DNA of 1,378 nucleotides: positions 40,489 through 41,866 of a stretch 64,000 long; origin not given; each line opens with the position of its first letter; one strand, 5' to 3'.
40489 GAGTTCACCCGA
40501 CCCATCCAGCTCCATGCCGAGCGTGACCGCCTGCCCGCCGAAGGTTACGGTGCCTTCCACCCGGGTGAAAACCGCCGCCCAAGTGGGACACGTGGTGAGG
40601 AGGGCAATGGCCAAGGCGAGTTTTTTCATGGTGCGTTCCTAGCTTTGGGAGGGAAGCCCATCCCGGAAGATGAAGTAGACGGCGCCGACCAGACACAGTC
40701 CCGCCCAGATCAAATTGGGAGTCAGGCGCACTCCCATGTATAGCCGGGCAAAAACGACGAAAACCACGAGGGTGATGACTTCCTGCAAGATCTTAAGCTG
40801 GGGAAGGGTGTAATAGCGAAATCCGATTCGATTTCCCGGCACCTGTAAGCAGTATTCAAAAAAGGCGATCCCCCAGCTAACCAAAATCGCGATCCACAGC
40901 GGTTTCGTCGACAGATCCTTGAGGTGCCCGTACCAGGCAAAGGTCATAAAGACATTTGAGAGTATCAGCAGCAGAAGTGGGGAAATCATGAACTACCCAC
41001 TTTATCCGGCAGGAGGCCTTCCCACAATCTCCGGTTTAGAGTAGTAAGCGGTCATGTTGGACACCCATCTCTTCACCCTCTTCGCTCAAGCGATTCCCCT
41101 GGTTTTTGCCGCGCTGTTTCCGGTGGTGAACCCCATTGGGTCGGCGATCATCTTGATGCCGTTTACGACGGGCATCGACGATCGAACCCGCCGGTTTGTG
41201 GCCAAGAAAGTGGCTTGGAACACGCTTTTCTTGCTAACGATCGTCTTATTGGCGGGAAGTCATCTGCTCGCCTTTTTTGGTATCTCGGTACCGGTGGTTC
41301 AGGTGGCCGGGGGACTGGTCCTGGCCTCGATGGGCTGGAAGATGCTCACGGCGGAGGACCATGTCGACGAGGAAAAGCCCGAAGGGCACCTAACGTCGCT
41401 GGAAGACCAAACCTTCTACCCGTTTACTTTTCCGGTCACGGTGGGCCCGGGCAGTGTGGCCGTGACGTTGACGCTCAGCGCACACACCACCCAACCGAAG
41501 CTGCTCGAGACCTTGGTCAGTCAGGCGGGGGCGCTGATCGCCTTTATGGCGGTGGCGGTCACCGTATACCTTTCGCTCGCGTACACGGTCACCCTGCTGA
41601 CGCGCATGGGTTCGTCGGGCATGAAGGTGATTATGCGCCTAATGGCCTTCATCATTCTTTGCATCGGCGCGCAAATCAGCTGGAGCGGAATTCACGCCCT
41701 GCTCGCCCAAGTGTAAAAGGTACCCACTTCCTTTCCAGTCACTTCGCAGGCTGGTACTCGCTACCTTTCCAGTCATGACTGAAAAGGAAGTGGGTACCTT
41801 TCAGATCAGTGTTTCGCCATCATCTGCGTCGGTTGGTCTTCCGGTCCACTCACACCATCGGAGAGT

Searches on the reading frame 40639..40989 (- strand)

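Call 102: search_protein_families(library=pfam, proteins=[window:40639-40989:-], max_evalue=10)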
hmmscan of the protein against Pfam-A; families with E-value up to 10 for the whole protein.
window:40639-40989:- (116 aa): 2 families
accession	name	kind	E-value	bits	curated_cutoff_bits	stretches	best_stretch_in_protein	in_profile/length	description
PF04342.18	DMT_6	-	2.4e-45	153.5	25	1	5-108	2-104/104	Putative member of DMT superfamily (DUF486)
PF20313.3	DUF6609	-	2.4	8.5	24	1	9-48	80-120/176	Family of unknown function (DUF6609)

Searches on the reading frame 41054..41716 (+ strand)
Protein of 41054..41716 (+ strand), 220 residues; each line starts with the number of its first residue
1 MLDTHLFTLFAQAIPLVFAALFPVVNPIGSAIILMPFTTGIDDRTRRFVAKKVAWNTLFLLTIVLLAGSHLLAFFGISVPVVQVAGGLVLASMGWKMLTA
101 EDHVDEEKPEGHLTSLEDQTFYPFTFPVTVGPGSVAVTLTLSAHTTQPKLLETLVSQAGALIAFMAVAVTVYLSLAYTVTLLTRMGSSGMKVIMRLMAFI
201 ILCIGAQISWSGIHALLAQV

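Call 102: search_protein_families(library=pfam, proteins=[window:41054-41716:+], max_evalue=10)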
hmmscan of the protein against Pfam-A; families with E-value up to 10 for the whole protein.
window:41054-41716:+ (220 aa): 1 family
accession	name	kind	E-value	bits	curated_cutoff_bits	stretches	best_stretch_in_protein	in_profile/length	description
PF01914.23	MarC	-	8.2e-37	127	23.9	1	13-216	3-202/203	MarC family integral membrane protein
